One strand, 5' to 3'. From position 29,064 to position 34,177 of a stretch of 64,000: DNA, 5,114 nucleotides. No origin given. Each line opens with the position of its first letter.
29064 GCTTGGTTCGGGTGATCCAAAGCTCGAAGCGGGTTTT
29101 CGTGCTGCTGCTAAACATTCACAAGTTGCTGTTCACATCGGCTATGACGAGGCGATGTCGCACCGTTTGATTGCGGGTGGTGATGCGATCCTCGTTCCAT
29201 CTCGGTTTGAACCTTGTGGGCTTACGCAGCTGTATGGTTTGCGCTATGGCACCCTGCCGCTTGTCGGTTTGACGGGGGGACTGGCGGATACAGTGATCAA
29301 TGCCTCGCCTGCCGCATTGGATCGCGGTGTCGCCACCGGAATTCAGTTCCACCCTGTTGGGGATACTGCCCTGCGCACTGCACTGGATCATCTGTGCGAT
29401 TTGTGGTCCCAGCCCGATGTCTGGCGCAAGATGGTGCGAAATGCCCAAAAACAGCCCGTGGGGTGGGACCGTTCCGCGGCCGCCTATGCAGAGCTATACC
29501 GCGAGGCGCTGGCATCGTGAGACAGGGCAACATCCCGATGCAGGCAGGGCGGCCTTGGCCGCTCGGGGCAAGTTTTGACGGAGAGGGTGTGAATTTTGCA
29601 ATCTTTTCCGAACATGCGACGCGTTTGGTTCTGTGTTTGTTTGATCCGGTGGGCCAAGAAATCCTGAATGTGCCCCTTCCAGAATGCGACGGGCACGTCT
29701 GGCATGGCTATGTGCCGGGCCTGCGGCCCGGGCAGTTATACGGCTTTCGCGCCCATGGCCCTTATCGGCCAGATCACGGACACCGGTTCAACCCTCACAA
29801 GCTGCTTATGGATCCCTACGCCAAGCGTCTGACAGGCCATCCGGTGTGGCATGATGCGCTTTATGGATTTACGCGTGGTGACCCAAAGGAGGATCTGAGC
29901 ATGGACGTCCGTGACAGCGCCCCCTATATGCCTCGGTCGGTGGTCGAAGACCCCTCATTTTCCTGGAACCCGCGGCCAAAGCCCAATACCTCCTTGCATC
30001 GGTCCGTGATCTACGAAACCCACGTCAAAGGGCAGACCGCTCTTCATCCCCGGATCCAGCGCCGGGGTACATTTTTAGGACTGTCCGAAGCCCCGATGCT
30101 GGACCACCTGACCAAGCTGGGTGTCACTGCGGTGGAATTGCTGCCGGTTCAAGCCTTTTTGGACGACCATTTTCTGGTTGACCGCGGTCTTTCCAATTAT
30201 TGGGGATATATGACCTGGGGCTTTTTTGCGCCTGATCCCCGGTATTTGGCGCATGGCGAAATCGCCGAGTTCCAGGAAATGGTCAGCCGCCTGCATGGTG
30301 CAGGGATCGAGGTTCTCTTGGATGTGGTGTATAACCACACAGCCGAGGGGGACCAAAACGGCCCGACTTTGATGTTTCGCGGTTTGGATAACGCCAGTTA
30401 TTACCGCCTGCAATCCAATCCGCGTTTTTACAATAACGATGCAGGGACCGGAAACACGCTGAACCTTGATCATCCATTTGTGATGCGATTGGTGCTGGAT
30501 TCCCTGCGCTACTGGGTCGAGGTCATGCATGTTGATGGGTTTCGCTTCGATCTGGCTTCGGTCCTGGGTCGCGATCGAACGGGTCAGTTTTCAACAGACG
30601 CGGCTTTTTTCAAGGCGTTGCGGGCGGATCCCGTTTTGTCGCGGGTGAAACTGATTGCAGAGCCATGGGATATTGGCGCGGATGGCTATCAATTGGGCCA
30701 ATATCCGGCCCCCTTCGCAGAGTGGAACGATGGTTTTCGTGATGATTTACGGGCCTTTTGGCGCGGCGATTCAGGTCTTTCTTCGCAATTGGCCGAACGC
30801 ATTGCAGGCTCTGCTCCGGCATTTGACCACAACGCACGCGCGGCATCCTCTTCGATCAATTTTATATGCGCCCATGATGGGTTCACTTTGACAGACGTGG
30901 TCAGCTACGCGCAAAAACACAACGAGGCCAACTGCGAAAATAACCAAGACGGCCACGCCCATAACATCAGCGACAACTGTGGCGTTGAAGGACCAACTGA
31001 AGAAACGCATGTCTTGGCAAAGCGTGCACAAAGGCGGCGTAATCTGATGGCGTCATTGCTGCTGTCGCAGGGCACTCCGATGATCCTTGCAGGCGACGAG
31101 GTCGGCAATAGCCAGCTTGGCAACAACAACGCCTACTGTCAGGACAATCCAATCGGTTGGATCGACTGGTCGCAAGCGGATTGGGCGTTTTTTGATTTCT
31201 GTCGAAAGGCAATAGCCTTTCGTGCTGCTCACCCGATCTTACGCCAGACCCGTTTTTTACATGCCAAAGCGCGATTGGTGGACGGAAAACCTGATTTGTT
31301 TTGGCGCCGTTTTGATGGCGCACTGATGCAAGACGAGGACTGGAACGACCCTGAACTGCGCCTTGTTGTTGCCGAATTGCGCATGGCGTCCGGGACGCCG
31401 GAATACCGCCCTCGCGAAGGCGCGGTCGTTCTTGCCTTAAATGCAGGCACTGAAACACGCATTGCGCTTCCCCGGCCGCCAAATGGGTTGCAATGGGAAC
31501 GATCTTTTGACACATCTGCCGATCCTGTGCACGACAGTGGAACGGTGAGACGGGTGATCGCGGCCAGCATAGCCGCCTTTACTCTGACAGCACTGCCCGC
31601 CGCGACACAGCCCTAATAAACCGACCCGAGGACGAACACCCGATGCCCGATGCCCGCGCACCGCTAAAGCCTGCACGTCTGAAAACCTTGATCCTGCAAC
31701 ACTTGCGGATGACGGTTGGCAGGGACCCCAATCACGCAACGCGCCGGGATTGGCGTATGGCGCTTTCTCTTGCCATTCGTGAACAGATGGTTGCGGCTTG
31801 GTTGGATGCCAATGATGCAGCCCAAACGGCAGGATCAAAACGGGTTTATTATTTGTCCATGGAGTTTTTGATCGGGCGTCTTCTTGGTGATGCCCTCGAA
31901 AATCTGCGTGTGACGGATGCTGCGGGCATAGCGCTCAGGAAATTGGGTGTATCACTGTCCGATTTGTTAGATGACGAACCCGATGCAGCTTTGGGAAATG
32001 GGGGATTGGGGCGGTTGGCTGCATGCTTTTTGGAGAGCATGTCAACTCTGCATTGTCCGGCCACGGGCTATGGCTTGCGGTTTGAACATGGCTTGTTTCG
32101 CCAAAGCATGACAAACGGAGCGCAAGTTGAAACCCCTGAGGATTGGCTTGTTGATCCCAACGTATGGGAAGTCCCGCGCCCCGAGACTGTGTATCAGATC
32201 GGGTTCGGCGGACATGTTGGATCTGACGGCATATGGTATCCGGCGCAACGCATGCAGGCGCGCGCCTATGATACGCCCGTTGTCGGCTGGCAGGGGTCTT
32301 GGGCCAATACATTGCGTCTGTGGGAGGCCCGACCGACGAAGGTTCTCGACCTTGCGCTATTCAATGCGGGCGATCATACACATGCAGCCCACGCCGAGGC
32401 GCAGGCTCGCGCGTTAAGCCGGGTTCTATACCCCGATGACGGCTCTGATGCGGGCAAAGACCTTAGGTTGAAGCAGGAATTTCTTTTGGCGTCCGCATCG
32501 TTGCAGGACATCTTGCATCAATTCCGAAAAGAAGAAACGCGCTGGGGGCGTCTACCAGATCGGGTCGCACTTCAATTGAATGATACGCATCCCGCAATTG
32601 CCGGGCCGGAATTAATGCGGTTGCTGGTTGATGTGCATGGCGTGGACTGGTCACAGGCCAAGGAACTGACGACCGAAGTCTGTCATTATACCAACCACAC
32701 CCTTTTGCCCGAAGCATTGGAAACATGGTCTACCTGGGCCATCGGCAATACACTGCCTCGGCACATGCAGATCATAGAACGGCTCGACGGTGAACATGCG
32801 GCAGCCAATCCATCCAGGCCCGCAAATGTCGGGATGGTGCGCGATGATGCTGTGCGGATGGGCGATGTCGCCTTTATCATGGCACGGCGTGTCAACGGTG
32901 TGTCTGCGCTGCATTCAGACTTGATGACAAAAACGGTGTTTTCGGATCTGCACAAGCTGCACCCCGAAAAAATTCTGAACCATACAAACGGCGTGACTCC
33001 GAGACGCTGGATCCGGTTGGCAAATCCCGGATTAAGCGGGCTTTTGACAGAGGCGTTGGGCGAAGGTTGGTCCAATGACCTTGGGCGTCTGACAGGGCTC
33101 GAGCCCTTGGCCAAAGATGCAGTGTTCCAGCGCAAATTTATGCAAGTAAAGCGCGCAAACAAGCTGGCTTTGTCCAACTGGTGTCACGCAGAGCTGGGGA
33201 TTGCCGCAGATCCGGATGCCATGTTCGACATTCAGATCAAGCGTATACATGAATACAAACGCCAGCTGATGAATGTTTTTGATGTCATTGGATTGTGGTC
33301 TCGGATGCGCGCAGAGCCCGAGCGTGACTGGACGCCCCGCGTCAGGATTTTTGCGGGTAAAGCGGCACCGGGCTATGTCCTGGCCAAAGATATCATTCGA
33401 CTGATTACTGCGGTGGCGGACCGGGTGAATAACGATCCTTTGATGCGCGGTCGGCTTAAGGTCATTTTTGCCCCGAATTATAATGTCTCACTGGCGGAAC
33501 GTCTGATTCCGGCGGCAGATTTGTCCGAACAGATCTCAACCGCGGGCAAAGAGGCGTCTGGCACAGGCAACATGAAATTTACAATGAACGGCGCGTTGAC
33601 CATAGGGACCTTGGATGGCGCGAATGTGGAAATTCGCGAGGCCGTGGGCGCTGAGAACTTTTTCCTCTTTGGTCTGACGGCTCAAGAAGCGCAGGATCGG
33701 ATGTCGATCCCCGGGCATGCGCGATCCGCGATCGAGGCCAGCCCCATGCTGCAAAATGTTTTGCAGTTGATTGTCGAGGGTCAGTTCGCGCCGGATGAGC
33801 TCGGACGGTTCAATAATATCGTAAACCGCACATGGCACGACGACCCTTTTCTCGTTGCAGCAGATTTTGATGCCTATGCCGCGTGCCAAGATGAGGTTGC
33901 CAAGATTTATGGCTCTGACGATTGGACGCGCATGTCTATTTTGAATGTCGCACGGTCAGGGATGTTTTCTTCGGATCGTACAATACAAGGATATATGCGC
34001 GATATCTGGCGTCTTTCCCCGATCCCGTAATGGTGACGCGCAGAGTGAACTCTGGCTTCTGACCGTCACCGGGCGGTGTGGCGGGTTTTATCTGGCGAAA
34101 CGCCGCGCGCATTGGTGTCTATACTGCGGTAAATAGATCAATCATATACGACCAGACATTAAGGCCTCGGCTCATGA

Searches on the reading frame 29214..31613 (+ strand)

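Call 90: search_protein_families(library=pfam, proteins=[window:29214-31613:+], max_evalue=0.00001)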
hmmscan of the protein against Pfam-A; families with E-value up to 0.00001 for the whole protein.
window:29214-31613:+ (800 aa): 2 families
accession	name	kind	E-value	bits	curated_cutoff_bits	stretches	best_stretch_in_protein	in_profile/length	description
PF02922.24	CBM_48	-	1.6e-17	64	22.4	1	116-203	1-83/83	Carbohydrate-binding module 48 (Isoamylase N-terminal domain)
PF00128.31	Alpha-amylase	-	2.8e-16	60.3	22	1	285-378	16-94/446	Alpha amylase, catalytic domain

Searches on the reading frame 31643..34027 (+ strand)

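Call 90: search_protein_families(library=pfam, proteins=[window:31643-34027:+], max_evalue=0.00001)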
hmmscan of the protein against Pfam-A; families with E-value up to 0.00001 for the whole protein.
window:31643-34027:+ (795 aa): 1 family
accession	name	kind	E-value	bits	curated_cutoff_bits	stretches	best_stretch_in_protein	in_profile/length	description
PF00343.26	Phosphorylase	-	7.7e-280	930.6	27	1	98-790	1-712/713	Carbohydrate phosphorylase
